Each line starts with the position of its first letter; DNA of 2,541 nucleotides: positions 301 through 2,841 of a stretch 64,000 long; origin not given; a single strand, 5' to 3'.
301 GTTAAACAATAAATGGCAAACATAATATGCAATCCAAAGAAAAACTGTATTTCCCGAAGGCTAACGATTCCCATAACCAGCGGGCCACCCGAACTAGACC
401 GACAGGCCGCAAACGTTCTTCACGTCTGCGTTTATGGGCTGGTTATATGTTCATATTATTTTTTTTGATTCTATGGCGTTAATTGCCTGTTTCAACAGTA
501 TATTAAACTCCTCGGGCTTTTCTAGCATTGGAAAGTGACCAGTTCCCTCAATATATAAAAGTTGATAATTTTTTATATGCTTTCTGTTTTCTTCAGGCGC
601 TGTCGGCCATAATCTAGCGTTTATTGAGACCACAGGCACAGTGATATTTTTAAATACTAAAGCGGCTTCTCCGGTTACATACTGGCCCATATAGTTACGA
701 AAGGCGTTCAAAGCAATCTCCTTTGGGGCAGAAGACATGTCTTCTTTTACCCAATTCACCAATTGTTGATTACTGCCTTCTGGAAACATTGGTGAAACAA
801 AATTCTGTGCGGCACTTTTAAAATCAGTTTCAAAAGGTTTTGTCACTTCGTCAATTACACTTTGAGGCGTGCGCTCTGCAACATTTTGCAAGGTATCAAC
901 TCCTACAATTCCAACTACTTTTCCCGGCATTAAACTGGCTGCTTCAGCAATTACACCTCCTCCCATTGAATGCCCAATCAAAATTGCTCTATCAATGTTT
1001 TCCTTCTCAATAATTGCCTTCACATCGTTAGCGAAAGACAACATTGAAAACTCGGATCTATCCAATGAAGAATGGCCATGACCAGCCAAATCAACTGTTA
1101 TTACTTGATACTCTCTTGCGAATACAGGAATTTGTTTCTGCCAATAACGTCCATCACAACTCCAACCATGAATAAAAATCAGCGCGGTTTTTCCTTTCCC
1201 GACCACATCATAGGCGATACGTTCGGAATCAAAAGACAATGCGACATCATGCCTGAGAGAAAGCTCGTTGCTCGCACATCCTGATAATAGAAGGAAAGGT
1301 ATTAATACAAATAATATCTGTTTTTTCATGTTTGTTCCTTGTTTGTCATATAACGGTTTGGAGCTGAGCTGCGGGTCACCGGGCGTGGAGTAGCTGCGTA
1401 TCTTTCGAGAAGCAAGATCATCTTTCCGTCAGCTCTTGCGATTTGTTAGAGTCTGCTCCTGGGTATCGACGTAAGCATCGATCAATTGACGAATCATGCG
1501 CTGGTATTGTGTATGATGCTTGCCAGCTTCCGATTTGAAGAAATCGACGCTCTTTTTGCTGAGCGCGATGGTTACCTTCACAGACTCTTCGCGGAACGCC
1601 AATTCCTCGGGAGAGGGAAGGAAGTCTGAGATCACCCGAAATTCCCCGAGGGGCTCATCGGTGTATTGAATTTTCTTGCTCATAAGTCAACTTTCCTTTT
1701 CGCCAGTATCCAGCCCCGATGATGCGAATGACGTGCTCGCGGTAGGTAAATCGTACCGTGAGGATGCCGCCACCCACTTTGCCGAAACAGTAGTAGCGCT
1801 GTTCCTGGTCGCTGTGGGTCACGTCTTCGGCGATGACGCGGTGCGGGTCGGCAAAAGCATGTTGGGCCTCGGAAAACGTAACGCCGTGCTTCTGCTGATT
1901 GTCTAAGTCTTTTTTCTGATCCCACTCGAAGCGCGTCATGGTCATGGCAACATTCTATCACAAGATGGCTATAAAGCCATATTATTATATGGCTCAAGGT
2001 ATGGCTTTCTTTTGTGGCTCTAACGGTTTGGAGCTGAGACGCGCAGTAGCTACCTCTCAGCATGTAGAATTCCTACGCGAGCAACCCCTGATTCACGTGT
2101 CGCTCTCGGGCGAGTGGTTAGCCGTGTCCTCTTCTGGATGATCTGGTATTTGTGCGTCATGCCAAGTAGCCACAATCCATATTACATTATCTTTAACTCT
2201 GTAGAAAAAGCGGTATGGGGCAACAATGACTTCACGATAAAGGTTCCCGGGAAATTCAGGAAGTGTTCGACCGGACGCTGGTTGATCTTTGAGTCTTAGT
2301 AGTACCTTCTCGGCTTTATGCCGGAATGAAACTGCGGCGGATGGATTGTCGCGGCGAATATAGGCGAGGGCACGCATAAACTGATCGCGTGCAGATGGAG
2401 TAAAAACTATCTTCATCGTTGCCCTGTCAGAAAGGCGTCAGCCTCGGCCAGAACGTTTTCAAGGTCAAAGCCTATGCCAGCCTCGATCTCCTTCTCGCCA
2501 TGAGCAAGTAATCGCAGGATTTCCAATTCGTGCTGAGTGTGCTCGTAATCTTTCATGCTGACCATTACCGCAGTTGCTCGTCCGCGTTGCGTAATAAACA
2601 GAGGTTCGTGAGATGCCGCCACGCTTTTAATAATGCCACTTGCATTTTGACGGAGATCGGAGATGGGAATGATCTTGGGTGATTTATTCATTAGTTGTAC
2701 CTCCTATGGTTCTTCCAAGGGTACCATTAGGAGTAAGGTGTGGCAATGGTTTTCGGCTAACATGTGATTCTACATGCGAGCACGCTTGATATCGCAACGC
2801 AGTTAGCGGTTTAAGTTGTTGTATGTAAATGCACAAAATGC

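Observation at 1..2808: Integron-style cassette array: the 7-mer cores of successive junction elements are exactly complementary across cassette boundaries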

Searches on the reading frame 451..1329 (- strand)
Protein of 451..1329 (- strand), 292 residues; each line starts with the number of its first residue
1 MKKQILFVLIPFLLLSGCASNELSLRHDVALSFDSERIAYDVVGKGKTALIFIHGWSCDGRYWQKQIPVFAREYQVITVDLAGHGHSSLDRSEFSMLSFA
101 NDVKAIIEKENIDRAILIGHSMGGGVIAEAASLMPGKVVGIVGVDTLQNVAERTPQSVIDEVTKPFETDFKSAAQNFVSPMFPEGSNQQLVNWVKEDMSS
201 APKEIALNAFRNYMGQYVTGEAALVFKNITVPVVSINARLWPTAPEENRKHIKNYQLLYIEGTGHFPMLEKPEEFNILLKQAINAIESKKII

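Call 8: search_protein_families(library=pfam, proteins=[window:451-1329:-], max_evalue=0.01)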
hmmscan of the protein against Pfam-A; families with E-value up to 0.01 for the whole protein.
window:451-1329:- (292 aa): 5 families
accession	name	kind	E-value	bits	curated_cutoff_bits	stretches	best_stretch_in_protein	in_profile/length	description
PF00561.26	Abhydrolase_1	-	9.9e-24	84.8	25.8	1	49-271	2-244/245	alpha/beta hydrolase fold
PF12697.13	Abhydrolase_6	-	5.4e-21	76.7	26.3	1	50-275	1-214/217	Alpha/beta hydrolase family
PF12146.15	Hydrolase_4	-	2.3e-10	40.6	27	1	48-165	5-118/239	Serine aminopeptidase, S33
PF07819.20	PGAP1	-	0.0032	17.7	24.3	1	83-146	60-127/233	PGAP1-like alpha/beta domain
PF10230.15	LIDHydrolase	-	0.0034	17.6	27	1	102-211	71-183/262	Lipid-droplet associated hydrolase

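Call 10: search_protein_families(library=ncbifam, proteins=[window:451-1329:-], max_evalue=0.1)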
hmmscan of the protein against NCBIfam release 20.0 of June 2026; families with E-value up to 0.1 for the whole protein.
window:451-1329:- (292 aa): 32 families (the best 25 are shown)
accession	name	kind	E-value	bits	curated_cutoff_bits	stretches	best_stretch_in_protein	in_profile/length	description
NF011457.0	PRK14875.1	equivalog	1.9e-25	89.6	307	1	34-284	118-370/372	acetoin dehydrogenase dihydrolipoyllysine-residue acetyltransferase subunit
NF051488.1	bifunc_PcaDC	exception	9.7e-22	77.6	390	1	40-285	4-252/375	bifunctional 3-oxoadipate enol-lactonase/4-carboxymuconolactone decarboxylase PcaDC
TIGR02427.1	protocat_pcaD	equivalog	1.2e-21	77.2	255.85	1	39-281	3-248/251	3-oxoadipate enol-lactonase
NF050089.1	i_nPHAscl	equivalog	6.9e-20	71.3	300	1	35-141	6-112/288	intracellular short-chain-length polyhydroxyalkanoate depolymerase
TIGR01738.1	bioH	equivalog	1e-19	71.1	206.95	1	44-281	1-243/245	pimeloyl-ACP methyl ester esterase BioH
TIGR03695.1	menH_SHCHC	equivalog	6.9e-18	65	208.55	1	47-142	2-100/252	2-succinyl-6-hydroxy-2,4-cyclohexadiene-1-carboxylate synthase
TIGR03056.1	bchO_mg_che_rel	equivalog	5.1e-16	58.5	172.55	1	43-143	21-128/278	alpha/beta fold hydrolase BchO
TIGR03611.1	RutD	equivalog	1.4e-15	57.4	238.5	1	46-150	12-117/258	pyrimidine utilization protein D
NF051487.1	bifunc_PcaCD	exception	3.2e-15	56.2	430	1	46-283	171-411/413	bifunctional 4-carboxymuconolactone decarboxylase/3-oxoadipate enol-lactonase PcaCD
NF045632.1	hydroxlase_HsaD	equivalog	6.4e-14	51.6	400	1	34-139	20-130/290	4,5:9,10-diseco-3-hydroxy-5,9,17-trioxoandrosta-1(10),2-diene-4-oate hydrolase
NF008340.0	PRK11126.1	equivalog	3.5e-13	49.4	261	1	45-131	12-96/255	2-succinyl-6-hydroxy-2,4-cyclohexadiene-1-carboxylate synthase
NF058580.1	lipase_V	equivalog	4.8e-13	49.3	300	1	35-127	12-104/230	EstV family lipase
NF007954.0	PRK10673.1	equivalog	1.5e-12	47.3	399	1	50-146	19-114/255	esterase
NF002938.0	PRK03592.1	equivalog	2.3e-12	46.9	241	1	34-149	18-132/298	haloalkane dehalogenase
NF004514.1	PRK05855.1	equivalog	7.4e-11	41.3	455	1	35-123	9-101/578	SDR family oxidoreductase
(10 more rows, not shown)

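Call 12: find_encoding_contigs(protein=window:451-1329:-, flank=10000, max_places=10)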
Protein window:451-1329:- (292 aa): no gene with exactly this product is on record in the collection.

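Call 42: find_homologous_proteins(query=window:451-1329:-, max_evalue=1e-40)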
Query window:451-1329:- (292 aa): 2499 proteins with E <= 1e-40 among 3884 candidates; the best 120 are listed.
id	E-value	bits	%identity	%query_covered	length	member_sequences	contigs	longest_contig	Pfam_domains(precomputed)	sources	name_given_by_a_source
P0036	9.6e-191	650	100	100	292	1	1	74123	PF12697.14,PF00561.27,PF12146.16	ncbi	ncbi:MAG: alpha/beta fold hydrolase [Desulfuromonadales bacterium]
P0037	2.4e-174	596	91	99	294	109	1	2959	PF12697.14,PF00561.27,PF12146.16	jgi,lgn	jgi:pimeloyl-ACP methyl ester carboxylesterase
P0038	9.5e-170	581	88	99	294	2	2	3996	PF12697.14,PF00561.27,PF12146.16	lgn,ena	-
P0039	9.9e-170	581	88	99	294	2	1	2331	PF12697.14,PF00561.27,PF12146.16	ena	-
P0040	1.7e-169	580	88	99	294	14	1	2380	PF12697.14,PF00561.27,PF12146.16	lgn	-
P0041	4.4e-169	579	88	99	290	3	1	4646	PF12697.14,PF00561.27,PF12146.16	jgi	-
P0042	4.5e-169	579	90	98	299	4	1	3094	PF12697.14,PF00561.27,PF12146.16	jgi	jgi:pimeloyl-ACP methyl ester carboxylesterase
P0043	9.5e-169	578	87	99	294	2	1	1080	PF12697.14,PF00561.27,PF12146.16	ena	-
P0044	1.0e-168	578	88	94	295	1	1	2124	PF12697.14,PF00561.27,PF12146.16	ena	-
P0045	1.1e-167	574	86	99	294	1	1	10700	PF12697.14,PF00561.27,PF12146.16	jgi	jgi:pimeloyl-ACP methyl ester carboxylesterase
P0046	1.5e-167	574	88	98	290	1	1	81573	PF12697.14,PF00561.27,PF12146.16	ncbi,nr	ncbi:MAG: alpha/beta hydrolase [Desulfobacterales bacterium]|nr:alpha/beta hydrolase [Desulfobactera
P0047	2.1e-167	573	88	99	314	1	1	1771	PF12697.14,PF00561.27,PF12146.16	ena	-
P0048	2.2e-167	573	87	99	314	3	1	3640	PF12697.14,PF00561.27,PF12146.16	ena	-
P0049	3.6e-167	573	86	100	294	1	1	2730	PF12697.14,PF00561.27,PF12146.16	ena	-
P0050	4.5e-167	572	86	99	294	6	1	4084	PF12697.14,PF00561.27,PF12146.16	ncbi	-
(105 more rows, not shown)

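Call 43: find_encoding_contigs(protein=P0037, flank=3000, max_places=4)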
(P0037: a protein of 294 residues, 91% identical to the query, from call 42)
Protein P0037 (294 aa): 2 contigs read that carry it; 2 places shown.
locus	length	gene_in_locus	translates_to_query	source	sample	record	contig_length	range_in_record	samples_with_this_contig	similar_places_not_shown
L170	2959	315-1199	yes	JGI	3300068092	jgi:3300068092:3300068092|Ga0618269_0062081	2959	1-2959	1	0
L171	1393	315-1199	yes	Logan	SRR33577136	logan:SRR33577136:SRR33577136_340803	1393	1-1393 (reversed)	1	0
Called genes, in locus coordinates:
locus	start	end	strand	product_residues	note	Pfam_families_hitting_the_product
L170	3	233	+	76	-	?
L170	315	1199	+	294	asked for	PF12146:Hydrolase_4, PF00561:Abhydrolase_1, PF12697:Abhydrolase_6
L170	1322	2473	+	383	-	PF00144:Beta-lactamase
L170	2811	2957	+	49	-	?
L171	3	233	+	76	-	?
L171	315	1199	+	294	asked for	PF12146:Hydrolase_4, PF00561:Abhydrolase_1, PF12697:Abhydrolase_6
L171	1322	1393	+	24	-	?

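Call 44: find_encoding_contigs(protein=P0046, flank=5000, max_places=3)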
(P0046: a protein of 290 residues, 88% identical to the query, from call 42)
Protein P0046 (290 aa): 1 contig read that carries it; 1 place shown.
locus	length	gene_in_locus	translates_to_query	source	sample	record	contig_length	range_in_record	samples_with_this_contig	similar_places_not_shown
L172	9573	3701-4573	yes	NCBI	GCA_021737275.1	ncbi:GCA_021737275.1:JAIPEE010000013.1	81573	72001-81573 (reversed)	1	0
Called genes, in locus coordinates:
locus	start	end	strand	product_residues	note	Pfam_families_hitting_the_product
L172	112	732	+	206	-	PF00583:Acetyltransf_1, PF13508:Acetyltransf_7 (weak)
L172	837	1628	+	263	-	PF14023:Bestrophin-like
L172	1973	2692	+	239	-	PF02900:LigB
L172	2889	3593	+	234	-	PF00106:adh_short, PF01370:Epimerase (weak), PF13561:adh_short_C2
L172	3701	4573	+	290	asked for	PF12146:Hydrolase_4, PF00561:Abhydrolase_1, PF12697:Abhydrolase_6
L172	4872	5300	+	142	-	PF03061:4HBT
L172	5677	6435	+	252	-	PF05175:MTS (weak), PF13489:Methyltransf_23, PF13847:Methyltransf_31, PF08241:Methyltransf_11, PF08242:Methyltransf_12, PF13649:Methyltransf_25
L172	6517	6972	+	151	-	PF00583:Acetyltransf_1, PF13673:Acetyltransf_10, PF13508:Acetyltransf_7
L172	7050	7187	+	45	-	-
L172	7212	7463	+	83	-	-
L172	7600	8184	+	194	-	PF13489:Methyltransf_23, PF01209:Ubie_methyltran, PF02475:TRM5-TYW2_MTfase (weak), PF13847:Methyltransf_31, PF08241:Methyltransf_11, PF08242:Methyltransf_12, PF13649:Methyltransf_25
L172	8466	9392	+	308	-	PF01797:Y1_Tnp, PF08299:Bac_DnaA_C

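Call 45: find_encoding_contigs(protein=P0045, flank=5000, max_places=3)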
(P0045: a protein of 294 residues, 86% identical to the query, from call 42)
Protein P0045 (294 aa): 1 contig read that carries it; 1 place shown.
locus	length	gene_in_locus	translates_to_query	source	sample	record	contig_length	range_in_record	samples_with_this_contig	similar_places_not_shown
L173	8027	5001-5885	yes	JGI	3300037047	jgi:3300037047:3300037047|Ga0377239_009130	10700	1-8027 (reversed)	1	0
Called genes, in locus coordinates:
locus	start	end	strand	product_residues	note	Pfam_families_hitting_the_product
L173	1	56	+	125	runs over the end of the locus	PF13181:TPR_8 (faint), PF07719:TPR_2 (faint), PF14559:TPR_19 (weak), PF13431:TPR_17 (faint)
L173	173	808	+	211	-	PF01553:Acyltransferase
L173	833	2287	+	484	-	PF01580:FtsK_SpoIIIE (faint), PF01935:DUF87, PF05872:HerA_C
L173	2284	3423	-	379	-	PF04389:Peptidase_M28 (weak), PF01546:Peptidase_M20, PF07687:M20_dimer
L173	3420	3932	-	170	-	PF00583:Acetyltransf_1, PF13673:Acetyltransf_10 (weak), PF13508:Acetyltransf_7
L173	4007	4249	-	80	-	PF00589:Phage_integrase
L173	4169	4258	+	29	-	-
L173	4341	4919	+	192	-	PF02525:Flavodoxin_2, PF03358:FMN_red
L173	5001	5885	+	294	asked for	PF12146:Hydrolase_4, PF00561:Abhydrolase_1, PF12697:Abhydrolase_6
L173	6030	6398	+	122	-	-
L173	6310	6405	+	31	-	-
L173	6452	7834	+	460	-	PF02321:OEP (faint)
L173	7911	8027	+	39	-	?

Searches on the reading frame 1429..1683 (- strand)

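Call 8: search_protein_families(library=pfam, proteins=[window:1429-1683:-], max_evalue=0.01)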
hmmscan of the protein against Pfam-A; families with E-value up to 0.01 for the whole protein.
window:1429-1683:- (84 aa): 2 families
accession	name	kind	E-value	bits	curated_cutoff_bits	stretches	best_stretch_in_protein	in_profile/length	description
PF22744.3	Toast-rack_PspC-Cterm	-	0.0037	17.4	27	1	2-69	47-113/136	ToastRack found in some PspC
PF14384.12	BrnA_antitoxin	-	0.0043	17.8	26.1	1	7-71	5-67/68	BrnA antitoxin of type II toxin-antitoxin system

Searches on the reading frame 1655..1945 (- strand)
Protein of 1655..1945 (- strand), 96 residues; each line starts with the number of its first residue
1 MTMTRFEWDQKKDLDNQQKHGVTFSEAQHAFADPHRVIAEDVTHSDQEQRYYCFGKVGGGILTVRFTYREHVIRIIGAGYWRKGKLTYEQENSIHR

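Call 8: search_protein_families(library=pfam, proteins=[window:1655-1945:-], max_evalue=0.01)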
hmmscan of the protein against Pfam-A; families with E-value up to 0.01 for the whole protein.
window:1655-1945:- (96 aa): 1 family
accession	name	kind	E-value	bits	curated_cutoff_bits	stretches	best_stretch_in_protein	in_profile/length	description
PF04365.19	BrnT_toxin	-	4.1e-23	81.9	34.5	1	8-83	1-75/77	Ribonuclease toxin, BrnT, of type II toxin-antitoxin system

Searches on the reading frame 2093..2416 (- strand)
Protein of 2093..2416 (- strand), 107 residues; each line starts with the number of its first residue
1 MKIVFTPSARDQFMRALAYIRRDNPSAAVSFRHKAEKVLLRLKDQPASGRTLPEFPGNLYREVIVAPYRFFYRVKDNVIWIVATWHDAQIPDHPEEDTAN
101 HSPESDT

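Call 8: search_protein_families(library=pfam, proteins=[window:2093-2416:-], max_evalue=0.01)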
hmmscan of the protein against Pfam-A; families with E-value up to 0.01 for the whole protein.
window:2093-2416:- (107 aa): 1 family
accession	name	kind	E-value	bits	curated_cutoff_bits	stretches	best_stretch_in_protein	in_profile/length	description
PF05016.21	ParE_toxin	-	1.3e-15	58.1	23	1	3-90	1-88/89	ParE toxin of type II toxin-antitoxin system, parDE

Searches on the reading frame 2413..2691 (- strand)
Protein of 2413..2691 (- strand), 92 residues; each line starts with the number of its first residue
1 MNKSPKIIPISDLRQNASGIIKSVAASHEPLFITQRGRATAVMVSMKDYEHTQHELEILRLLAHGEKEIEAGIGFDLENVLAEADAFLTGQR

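Call 8: search_protein_families(library=pfam, proteins=[window:2413-2691:-], max_evalue=0.01)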
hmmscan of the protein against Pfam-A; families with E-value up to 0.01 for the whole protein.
window:2413-2691:- (92 aa): 1 family
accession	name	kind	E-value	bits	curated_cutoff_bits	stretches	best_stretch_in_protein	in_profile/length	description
PF02604.26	PhdYeFM_antitox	-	1.4e-17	63.7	29.8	1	6-73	2-69/74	Antitoxin Phd_YefM, type II toxin-antitoxin system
